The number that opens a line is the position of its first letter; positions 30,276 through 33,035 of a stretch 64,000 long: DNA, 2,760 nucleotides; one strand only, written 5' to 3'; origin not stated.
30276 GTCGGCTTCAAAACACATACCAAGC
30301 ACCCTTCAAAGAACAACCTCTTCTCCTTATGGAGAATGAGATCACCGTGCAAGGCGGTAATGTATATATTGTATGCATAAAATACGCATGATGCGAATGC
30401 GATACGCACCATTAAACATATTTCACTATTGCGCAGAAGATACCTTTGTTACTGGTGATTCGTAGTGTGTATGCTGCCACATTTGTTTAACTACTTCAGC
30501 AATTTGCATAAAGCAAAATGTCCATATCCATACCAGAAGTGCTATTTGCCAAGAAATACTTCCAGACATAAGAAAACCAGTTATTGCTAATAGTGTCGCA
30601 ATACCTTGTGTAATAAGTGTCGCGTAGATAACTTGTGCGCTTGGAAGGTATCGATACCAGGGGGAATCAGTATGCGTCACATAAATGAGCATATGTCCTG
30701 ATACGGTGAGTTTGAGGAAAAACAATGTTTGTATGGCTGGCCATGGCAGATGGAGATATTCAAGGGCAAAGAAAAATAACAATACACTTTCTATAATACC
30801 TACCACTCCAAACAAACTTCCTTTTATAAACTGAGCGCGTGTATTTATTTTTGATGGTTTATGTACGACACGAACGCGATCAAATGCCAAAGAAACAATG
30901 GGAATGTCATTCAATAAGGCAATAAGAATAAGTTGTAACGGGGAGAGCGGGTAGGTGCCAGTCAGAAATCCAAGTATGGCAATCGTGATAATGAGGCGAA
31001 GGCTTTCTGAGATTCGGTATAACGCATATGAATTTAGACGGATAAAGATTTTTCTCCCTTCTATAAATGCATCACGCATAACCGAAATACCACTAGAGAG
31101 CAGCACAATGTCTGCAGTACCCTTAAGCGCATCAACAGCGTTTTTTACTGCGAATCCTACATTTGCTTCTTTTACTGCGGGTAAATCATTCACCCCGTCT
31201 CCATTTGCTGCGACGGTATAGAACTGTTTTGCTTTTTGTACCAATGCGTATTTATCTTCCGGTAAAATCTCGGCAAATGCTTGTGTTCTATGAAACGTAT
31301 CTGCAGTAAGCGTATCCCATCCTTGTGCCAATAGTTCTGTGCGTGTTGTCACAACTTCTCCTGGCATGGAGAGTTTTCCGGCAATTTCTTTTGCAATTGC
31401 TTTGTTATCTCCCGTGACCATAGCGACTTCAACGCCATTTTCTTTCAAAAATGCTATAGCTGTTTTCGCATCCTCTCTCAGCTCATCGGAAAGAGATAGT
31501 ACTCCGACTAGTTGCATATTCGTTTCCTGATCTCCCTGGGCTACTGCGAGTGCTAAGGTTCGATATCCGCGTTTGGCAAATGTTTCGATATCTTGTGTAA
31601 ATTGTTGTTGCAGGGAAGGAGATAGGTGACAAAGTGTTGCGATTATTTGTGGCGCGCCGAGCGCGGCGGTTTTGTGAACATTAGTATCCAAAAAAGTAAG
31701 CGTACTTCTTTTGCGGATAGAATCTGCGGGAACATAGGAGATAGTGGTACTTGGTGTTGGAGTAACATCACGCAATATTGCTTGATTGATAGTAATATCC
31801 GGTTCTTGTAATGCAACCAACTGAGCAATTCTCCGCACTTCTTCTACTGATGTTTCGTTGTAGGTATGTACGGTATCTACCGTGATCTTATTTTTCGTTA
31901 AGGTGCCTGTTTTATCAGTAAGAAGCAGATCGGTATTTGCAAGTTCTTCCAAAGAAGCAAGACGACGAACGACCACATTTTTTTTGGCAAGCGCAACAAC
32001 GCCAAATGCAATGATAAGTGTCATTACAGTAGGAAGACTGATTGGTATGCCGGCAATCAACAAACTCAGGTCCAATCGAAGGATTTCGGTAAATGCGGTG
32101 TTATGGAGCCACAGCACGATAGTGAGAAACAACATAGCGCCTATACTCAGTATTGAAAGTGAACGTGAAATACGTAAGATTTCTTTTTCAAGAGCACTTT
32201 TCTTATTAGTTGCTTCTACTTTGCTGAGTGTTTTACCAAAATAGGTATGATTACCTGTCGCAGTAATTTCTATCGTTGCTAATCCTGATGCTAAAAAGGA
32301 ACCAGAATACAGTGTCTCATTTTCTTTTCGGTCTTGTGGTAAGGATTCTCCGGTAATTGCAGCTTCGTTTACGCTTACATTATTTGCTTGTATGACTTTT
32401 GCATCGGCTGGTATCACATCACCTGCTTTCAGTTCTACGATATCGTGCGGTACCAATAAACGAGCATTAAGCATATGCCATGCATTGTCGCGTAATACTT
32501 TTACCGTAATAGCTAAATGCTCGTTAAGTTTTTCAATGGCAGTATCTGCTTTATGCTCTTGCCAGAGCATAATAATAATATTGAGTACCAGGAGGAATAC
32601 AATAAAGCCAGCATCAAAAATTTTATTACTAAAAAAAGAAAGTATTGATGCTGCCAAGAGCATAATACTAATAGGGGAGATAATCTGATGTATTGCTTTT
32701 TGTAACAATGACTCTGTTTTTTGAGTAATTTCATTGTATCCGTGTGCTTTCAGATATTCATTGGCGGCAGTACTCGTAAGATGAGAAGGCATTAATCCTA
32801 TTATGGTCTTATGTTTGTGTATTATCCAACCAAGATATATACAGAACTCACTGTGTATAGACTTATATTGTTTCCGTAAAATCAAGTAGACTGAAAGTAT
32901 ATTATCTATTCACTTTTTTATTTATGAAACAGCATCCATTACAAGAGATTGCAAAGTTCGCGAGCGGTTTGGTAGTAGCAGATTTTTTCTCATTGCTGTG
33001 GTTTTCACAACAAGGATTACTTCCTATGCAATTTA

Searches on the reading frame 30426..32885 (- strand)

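Call 79: search_protein_families(library=pfam, proteins=[window:30426-32885:-], max_evalue=0.00001)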
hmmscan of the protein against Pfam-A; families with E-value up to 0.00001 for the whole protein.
window:30426-32885:- (819 aa): 4 families
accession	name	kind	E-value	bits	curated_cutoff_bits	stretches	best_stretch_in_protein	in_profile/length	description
PF00122.25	E1-E2_ATPase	-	2.4e-44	151.4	28.1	1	125-302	4-181/181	E1-E2 ATPase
PF00702.32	Hydrolase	-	3.9e-17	63.7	26.4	1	319-575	2-191/191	haloacid dehalogenase-like hydrolase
PF00690.31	Cation_ATPase_N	-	4.5e-08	33.1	20.4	1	36-83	21-69/69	Cation transporter/ATPase, N-terminus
PF08282.18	Hydrolase_3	-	3.5e-07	30.6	20.9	0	558-597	206-245/255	haloacid dehalogenase-like hydrolase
